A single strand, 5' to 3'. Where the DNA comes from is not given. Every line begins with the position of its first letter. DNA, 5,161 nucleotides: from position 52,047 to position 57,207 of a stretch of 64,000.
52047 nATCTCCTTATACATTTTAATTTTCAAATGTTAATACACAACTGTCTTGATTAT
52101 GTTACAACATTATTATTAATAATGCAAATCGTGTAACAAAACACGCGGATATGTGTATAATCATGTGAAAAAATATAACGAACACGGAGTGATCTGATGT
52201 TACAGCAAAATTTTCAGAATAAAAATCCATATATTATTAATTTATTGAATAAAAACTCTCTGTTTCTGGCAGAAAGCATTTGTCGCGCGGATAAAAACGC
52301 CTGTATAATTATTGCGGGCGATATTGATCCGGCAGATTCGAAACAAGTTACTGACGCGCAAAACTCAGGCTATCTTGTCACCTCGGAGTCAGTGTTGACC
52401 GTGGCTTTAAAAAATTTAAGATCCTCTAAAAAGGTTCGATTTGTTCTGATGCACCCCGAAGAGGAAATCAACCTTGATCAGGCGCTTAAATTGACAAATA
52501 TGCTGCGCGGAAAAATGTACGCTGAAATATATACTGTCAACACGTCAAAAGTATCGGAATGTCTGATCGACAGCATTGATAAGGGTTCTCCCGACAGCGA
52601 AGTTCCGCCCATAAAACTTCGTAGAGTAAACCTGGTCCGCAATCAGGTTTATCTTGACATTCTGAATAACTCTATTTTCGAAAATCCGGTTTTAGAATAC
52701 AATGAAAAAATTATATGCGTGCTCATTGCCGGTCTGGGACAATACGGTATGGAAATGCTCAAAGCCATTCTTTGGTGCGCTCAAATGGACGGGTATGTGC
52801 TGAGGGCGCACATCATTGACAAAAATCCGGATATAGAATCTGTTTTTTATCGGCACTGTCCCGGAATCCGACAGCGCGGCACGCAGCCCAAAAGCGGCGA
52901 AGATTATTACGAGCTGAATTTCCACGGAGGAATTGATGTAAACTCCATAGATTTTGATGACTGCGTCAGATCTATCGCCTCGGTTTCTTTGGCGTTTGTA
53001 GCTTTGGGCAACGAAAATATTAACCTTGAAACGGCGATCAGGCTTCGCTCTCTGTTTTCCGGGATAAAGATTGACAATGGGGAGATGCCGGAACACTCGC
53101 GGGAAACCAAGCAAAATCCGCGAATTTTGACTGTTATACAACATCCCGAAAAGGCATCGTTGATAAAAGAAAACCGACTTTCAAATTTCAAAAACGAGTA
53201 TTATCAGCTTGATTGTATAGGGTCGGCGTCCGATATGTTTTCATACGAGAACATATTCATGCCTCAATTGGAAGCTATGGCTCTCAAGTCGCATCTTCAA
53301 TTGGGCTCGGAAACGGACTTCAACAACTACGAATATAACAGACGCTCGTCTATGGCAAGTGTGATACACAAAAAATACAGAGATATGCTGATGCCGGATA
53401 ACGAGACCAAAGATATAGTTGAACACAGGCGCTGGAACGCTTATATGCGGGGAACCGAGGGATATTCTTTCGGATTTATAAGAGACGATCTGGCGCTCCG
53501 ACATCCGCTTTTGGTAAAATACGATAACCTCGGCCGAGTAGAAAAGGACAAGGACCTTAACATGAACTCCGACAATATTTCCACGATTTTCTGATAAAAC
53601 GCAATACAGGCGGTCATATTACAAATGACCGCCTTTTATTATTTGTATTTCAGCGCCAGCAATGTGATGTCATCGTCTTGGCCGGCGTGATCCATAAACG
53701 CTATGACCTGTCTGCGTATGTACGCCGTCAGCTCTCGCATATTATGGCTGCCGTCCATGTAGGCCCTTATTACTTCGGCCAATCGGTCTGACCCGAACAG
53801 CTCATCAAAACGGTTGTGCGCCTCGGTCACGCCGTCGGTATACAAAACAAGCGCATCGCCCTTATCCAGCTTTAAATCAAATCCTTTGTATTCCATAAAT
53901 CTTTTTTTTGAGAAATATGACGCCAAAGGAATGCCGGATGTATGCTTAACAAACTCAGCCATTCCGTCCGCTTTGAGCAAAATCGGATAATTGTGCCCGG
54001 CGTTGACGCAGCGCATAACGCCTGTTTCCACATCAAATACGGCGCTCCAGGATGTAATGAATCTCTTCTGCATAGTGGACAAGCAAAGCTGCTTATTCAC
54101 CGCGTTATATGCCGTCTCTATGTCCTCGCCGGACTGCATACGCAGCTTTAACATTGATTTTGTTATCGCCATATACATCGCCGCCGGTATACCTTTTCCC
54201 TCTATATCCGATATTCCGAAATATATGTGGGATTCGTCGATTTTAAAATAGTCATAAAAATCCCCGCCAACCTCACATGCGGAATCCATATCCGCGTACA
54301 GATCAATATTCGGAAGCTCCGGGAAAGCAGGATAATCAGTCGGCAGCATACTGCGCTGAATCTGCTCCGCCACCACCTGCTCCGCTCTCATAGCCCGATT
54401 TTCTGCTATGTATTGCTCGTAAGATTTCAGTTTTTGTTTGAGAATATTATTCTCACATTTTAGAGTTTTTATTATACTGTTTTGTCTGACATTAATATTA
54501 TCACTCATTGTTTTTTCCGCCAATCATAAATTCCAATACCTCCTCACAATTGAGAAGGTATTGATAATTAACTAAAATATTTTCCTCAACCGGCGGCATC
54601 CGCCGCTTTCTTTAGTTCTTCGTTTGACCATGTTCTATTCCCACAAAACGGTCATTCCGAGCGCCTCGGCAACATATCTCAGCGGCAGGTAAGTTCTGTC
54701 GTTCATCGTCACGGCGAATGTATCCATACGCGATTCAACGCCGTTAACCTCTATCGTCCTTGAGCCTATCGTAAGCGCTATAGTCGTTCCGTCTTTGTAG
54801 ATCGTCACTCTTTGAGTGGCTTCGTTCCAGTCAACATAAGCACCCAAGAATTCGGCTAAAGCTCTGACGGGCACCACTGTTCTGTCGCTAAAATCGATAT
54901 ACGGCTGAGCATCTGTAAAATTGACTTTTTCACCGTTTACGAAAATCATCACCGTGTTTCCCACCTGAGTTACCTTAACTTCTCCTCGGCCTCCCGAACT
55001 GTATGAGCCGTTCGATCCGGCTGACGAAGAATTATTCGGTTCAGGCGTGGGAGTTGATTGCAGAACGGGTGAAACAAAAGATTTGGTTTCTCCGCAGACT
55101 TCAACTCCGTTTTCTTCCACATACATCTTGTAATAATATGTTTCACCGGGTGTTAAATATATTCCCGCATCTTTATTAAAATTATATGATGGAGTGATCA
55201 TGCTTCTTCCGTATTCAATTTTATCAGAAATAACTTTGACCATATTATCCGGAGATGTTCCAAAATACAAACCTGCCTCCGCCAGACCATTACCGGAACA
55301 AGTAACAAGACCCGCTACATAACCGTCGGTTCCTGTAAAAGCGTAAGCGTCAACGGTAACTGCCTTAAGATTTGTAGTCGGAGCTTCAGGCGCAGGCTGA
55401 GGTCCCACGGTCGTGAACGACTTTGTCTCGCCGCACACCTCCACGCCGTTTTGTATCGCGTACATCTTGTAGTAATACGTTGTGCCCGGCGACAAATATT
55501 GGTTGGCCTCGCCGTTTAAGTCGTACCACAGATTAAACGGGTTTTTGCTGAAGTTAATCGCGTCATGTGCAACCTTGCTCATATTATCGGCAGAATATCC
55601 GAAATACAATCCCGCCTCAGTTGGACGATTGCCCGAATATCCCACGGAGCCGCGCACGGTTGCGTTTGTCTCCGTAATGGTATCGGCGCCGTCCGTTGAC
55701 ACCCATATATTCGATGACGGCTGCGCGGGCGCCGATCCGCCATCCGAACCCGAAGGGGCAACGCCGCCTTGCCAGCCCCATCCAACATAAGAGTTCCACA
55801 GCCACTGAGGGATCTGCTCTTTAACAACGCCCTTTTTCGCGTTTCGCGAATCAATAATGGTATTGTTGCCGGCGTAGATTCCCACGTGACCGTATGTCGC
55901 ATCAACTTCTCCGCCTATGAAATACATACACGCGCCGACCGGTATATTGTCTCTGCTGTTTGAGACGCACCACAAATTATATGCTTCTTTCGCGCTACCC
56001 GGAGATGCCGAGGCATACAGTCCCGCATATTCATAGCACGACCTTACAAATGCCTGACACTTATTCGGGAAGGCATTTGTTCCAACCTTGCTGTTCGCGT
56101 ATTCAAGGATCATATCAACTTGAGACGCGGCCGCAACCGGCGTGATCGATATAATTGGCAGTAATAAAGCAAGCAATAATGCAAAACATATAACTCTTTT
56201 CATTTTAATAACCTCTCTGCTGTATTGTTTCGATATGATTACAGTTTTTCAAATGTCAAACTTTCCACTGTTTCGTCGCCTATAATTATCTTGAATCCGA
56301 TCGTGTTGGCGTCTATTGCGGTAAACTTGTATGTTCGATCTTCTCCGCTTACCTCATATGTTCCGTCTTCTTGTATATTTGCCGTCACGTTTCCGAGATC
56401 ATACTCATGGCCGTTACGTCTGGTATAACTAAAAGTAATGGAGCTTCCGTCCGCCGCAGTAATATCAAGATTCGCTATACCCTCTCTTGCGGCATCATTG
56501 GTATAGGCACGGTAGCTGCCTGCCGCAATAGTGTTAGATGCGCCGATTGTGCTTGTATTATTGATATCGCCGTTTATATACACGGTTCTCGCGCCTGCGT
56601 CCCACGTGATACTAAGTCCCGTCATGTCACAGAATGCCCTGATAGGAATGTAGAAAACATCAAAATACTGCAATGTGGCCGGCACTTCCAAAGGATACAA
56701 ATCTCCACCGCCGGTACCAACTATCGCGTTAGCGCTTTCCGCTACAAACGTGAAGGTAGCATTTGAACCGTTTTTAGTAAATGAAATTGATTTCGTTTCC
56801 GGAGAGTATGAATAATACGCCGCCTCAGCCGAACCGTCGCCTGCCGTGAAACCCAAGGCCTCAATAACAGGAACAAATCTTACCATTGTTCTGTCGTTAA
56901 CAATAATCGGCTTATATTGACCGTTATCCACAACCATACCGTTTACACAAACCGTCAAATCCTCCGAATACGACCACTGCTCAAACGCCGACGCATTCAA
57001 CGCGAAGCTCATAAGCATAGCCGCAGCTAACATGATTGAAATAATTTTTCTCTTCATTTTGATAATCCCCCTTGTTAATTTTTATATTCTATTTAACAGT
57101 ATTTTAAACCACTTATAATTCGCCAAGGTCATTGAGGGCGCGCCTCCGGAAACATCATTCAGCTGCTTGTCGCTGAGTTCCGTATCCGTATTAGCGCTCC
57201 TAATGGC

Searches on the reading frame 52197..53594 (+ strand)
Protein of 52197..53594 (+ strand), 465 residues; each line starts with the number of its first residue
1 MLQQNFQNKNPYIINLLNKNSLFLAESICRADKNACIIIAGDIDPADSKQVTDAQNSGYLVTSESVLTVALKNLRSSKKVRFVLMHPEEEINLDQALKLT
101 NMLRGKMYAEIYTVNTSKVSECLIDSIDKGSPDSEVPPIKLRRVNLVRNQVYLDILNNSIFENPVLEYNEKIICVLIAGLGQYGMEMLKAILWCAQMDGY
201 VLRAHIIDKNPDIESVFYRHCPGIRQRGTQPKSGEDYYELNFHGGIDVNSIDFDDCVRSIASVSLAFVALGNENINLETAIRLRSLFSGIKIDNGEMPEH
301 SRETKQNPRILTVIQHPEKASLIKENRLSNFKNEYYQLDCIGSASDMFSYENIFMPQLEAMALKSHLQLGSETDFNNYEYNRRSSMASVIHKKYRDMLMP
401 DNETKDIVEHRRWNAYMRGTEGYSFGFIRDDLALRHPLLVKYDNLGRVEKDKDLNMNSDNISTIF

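Call 8: search_protein_families(library=pfam, proteins=[window:52197-53594:+], max_evalue=0.01)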
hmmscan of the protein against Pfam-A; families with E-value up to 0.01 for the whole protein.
window:52197-53594:+ (465 aa): 1 family
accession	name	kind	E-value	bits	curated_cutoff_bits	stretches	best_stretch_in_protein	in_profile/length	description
PF02026.21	RyR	-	0.00026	21.6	27.4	1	410-464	29-82/91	RyR domain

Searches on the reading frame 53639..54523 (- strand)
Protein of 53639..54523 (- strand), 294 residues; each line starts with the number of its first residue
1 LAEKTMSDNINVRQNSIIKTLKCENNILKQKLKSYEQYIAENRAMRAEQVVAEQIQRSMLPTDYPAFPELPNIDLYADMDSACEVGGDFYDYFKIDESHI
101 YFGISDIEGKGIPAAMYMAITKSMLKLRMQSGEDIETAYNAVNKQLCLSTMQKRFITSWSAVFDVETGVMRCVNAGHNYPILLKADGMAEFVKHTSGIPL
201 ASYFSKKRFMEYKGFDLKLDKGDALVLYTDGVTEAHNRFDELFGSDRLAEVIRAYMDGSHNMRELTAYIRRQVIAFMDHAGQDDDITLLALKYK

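Call 33: search_protein_families(library=pfam, proteins=[window:53639-54523:-], max_evalue=0.001)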
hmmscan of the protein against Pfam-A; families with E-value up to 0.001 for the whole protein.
window:53639-54523:- (294 aa): 1 family
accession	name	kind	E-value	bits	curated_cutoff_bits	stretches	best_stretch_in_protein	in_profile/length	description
PF07228.17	SpoIIE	-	3.1e-40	138.6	25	1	97-293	2-191/192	Stage II sporulation protein E (SpoIIE)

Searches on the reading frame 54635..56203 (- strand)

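Call 33: search_protein_families(library=pfam, proteins=[window:54635-56203:-], max_evalue=0.001)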
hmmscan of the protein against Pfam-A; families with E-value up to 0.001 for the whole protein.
window:54635-56203:- (522 aa): 2 families
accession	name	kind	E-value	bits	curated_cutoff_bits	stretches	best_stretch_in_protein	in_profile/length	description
PF07833.16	Cu_amine_oxidN1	-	7.6e-34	116.4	24.2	1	421-522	1-100/108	Copper amine oxidase N-terminal domain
PF00877.26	NLPC_P60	-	5.3e-05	23.6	23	1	48-137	15-97/105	NlpC/P60 family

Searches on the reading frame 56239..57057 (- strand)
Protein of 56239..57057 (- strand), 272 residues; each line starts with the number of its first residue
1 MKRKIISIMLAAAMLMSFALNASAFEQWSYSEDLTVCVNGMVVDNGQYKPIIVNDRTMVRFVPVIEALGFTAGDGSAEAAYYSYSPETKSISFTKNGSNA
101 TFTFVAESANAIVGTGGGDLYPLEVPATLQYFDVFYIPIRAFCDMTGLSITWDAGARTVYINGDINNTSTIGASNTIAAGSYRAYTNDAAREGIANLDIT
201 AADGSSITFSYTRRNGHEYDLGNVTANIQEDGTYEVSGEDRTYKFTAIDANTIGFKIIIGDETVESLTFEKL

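Call 33: search_protein_families(library=pfam, proteins=[window:56239-57057:-], max_evalue=0.001)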
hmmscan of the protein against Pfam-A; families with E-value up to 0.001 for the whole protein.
window:56239-57057:- (272 aa): 1 family
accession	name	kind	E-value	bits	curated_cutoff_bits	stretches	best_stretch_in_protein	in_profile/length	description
PF07833.16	Cu_amine_oxidN1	-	2.6e-13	50.3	24.2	1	38-161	2-108/108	Copper amine oxidase N-terminal domain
